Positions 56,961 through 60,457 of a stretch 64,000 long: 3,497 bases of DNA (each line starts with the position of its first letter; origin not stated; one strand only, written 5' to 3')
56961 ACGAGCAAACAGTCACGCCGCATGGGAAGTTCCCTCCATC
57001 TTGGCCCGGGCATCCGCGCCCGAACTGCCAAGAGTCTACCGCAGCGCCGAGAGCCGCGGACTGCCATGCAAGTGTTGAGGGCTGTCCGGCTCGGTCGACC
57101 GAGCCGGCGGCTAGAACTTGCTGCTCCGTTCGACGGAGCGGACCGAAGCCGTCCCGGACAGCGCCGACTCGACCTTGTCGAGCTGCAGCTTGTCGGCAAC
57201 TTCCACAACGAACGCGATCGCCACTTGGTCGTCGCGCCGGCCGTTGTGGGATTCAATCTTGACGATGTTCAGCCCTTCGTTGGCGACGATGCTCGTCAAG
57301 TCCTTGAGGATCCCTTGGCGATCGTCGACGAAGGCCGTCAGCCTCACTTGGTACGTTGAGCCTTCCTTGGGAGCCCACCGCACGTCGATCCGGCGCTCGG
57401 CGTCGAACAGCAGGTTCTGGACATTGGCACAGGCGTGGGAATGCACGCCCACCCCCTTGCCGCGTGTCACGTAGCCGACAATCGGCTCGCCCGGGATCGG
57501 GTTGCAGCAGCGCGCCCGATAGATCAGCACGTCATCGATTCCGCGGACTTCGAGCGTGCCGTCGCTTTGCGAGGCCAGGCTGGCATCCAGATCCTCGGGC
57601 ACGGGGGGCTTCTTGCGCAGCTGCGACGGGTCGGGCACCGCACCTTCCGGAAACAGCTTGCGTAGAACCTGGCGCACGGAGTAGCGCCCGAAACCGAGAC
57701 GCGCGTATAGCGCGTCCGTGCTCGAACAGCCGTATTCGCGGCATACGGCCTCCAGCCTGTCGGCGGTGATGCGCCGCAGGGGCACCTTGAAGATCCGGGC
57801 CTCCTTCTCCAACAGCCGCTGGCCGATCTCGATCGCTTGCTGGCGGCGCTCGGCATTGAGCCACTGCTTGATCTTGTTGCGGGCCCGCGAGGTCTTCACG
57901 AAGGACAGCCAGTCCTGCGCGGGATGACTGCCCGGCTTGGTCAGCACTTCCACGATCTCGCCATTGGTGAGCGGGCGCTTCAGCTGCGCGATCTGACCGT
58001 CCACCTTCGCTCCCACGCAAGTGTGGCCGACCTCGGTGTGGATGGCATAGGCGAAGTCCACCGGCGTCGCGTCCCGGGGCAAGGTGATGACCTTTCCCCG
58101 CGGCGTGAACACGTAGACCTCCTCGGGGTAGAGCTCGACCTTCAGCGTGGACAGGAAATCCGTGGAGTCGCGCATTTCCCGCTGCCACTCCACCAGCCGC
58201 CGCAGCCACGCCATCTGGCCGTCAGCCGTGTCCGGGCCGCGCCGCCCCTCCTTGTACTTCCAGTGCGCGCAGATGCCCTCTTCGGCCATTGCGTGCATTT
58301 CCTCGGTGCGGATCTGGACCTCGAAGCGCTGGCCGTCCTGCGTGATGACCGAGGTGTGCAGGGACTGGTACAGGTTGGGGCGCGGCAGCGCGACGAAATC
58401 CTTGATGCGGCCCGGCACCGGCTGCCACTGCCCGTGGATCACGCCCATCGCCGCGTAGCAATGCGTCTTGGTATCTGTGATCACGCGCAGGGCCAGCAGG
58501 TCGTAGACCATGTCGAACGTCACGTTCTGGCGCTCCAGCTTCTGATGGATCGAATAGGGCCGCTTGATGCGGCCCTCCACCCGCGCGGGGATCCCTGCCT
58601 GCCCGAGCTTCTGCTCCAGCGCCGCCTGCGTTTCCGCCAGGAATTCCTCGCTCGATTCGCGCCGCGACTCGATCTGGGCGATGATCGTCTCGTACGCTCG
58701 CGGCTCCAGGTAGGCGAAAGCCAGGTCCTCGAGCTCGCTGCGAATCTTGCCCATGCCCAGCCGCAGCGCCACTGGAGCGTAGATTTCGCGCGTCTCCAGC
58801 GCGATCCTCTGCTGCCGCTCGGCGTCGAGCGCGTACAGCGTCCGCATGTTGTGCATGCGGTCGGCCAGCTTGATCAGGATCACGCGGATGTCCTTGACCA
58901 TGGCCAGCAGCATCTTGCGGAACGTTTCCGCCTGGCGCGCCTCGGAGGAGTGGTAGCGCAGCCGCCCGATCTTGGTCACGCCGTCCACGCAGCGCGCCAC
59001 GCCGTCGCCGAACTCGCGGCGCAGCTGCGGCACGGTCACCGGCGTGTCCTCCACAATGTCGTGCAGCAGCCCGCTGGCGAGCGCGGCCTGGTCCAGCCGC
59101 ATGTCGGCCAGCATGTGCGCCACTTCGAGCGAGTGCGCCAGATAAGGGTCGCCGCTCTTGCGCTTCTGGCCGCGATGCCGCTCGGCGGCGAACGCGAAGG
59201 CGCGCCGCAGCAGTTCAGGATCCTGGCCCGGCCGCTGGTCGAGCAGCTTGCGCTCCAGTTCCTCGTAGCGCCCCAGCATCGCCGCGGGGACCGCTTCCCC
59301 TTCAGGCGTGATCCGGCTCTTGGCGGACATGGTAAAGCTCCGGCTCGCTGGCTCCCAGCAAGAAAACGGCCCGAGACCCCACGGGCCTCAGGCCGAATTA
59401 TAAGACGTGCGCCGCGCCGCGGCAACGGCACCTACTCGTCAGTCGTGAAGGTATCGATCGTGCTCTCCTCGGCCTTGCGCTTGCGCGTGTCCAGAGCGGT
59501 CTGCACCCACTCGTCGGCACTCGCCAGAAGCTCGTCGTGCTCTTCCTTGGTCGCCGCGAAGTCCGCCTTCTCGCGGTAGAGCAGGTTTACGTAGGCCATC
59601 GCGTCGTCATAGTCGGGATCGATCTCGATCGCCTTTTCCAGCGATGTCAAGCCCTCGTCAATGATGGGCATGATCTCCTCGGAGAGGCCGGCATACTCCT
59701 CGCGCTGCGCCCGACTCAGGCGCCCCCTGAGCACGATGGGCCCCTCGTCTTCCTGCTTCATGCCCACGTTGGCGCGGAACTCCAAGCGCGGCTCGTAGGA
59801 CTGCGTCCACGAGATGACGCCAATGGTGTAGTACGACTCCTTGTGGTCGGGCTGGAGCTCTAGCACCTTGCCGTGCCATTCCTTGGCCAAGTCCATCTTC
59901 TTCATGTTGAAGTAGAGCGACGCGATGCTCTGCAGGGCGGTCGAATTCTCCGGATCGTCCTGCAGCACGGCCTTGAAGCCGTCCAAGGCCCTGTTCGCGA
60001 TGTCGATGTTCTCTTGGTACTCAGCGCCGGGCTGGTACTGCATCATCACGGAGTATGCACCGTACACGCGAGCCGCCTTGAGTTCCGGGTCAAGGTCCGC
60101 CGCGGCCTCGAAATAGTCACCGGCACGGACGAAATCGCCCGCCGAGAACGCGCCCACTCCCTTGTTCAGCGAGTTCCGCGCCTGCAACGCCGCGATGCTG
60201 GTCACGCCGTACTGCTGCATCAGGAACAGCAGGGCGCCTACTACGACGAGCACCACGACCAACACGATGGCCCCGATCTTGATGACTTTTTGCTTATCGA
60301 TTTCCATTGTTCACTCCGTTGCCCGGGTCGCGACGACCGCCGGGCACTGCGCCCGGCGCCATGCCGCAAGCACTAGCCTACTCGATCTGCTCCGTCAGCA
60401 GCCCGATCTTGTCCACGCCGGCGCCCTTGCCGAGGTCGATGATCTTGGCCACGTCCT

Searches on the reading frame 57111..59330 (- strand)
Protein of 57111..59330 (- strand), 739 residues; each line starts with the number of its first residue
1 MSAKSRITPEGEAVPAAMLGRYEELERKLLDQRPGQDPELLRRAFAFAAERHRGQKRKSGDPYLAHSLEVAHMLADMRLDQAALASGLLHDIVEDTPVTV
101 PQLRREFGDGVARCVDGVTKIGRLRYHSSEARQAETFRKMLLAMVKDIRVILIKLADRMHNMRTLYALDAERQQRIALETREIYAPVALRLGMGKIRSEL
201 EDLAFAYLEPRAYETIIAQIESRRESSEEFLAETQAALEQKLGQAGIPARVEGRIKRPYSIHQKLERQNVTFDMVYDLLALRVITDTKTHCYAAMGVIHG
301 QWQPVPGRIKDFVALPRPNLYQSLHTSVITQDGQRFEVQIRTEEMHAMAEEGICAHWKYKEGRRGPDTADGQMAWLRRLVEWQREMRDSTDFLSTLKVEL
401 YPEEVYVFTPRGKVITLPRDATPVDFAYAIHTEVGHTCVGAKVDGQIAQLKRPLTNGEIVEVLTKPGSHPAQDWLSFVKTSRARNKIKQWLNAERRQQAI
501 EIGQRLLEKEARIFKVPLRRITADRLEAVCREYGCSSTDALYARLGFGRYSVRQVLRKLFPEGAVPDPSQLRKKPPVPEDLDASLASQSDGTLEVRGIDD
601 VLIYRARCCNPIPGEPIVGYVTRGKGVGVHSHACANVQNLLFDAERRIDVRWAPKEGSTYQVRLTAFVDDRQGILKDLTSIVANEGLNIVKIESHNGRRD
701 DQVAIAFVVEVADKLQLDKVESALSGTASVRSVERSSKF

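Call 19: search_protein_families(library=pfam, proteins=[window:57111-59330:-], max_evalue=0.001)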
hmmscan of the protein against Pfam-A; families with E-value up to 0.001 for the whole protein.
window:57111-59330:- (739 aa): 7 families
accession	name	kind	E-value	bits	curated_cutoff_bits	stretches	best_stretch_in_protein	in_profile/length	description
PF13328.12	HD_4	-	2.5e-48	164.2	27.2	1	44-193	1-155/156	HD domain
PF04607.23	RelA_SpoT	-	3.1e-38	131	27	1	253-362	1-111/113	Region found in RelA / SpoT proteins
PF02824.27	TGS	-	6.3e-22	77.8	22.2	1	405-464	1-60/60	TGS domain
PF13291.12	ACT_4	-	6.5e-15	56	27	1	657-735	2-80/80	ACT domain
PF19296.4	RelA_AH_RIS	-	6.9e-09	36.5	23.8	1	477-630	3-168/185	RelA/SpoT, AH and RIS domains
PF01966.28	HD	-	2.1e-08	34.9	22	1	63-162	1-116/116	HD domain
PF01842.31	ACT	-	3.3e-07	30.4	27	1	664-724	3-61/66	ACT domain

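Call 72: find_encoding_contigs(protein=window:57111-59330:-, flank=2000, max_places=3)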
Protein window:57111-59330:- (739 aa): no gene with exactly this product is on record in the collection.

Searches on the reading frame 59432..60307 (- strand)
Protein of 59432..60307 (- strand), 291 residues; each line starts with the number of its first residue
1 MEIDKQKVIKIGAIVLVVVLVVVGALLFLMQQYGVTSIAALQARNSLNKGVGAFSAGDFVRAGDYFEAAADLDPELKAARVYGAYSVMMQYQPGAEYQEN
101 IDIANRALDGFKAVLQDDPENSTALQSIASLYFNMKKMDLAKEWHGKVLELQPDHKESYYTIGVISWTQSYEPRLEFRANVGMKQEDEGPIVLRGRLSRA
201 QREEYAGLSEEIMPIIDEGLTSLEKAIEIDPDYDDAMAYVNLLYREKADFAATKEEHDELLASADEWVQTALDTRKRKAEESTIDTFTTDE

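Call 19: search_protein_families(library=pfam, proteins=[window:59432-60307:-], max_evalue=0.001)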
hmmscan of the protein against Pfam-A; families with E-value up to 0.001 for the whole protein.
window:59432-60307:- (291 aa): 8 families
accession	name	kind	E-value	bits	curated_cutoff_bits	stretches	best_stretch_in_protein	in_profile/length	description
PF00515.34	TPR_1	-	8.1e-11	41.7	27.8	0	124-155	3-34/34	Tetratricopeptide repeat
PF14559.12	TPR_19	-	2.3e-10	41.1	25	0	106-159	9-61/68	Tetratricopeptide repeat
PF13181.12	TPR_8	-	2.7e-09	36.9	25.7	0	124-155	3-34/34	Tetratricopeptide repeat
PF07719.23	TPR_2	-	5.1e-08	32.9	27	0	48-75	6-33/34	Tetratricopeptide repeat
PF13431.12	TPR_17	-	2.3e-07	31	24.4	0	223-249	2-28/34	Tetratricopeptide repeat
PF13414.12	TPR_11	-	1.6e-05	25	26.8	0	217-236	11-30/42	TPR repeat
PF13424.12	TPR_12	-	0.00022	21.8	30.1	0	97-152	19-75/77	Tetratricopeptide repeat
PF23914.1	TPR_CcmH_CycH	-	0.00022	21.6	42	0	55-157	62-156/158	Cytochrome c-type biogenesis protein H TPR domain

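Call 74: find_encoding_contigs(protein=window:59432-60307:-, flank=1000, max_places=3)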
Protein window:59432-60307:- (291 aa): 2 contigs read that carry it; 2 places shown.
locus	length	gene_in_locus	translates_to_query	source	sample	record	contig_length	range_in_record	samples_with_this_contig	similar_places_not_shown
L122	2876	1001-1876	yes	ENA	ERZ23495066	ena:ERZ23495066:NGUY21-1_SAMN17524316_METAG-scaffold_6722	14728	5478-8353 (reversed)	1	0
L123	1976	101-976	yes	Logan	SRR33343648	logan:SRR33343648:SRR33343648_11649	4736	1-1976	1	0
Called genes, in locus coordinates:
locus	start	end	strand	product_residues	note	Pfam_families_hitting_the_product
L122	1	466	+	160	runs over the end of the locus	PF02472:ExbD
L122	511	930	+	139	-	PF02472:ExbD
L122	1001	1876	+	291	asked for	PF07719:TPR_2 (faint), PF13181:TPR_8 (faint), PF00515:TPR_1 (faint), PF14559:TPR_19 (faint), PF13414:TPR_11 (faint), PF13431:TPR_17 (faint)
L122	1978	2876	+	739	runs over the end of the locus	PF13328:HD_4, PF01966:HD, PF04607:RelA_SpoT, PF02824:TGS, PF19296:RelA_AH, PF28438:RelA_RIS, PF01842:ACT (weak), PF13291:ACT_4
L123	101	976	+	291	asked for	PF07719:TPR_2 (faint), PF13181:TPR_8 (faint), PF00515:TPR_1 (faint), PF14559:TPR_19 (faint), PF13414:TPR_11 (faint), PF13431:TPR_17 (faint)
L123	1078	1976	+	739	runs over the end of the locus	PF13328:HD_4, PF01966:HD, PF04607:RelA_SpoT, PF02824:TGS, PF19296:RelA_AH, PF28438:RelA_RIS, PF01842:ACT (weak), PF13291:ACT_4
